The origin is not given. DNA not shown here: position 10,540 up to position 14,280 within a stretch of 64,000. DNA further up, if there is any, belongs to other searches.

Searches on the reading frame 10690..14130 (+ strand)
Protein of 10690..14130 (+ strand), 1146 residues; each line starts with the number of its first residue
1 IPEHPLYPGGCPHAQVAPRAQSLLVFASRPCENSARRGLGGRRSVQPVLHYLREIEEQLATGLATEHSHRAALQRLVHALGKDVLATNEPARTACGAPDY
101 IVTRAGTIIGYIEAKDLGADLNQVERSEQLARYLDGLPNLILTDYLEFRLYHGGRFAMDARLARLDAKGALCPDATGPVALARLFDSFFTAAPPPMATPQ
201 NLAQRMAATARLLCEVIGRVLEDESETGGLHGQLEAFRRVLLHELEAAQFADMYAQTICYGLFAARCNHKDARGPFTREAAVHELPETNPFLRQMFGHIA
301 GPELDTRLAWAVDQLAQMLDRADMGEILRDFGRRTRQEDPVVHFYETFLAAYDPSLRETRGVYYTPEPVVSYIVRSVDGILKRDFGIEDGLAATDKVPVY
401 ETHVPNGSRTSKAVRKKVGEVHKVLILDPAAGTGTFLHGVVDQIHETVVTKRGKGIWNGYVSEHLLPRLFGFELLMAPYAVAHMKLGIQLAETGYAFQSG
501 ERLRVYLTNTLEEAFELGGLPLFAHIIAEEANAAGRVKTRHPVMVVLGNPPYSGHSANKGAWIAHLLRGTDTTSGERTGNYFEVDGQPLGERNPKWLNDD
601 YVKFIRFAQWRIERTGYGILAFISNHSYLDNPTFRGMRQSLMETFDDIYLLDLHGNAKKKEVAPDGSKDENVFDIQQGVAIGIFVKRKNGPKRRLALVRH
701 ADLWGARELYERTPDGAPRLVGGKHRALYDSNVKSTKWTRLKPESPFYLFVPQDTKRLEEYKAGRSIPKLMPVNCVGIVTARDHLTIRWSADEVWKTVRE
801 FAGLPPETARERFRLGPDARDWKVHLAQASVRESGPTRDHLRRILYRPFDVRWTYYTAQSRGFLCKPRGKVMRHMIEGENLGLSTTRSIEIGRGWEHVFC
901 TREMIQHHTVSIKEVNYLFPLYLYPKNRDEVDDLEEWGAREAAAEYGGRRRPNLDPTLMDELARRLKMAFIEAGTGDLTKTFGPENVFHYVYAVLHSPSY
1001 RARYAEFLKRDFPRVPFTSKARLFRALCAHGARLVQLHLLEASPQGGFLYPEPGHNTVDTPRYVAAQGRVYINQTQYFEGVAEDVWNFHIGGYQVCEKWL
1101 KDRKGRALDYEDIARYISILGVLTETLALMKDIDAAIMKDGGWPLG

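Call 13: search_protein_families(library=pfam, proteins=[window:10690-14130:+], max_evalue=0.001)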
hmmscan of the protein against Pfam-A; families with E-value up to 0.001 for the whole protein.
window:10690-14130:+ (1146 aa): 2 families
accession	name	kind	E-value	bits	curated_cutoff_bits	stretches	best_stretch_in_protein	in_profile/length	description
PF18135.7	Type_ISP_C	-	5.2e-90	302.4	25.9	1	769-1130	1-340/342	Type ISP C-terminal specificity domain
PF02384.22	N6_Mtase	-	1.1e-06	28.7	20.4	0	337-378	2-43/311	N-6 DNA Methylase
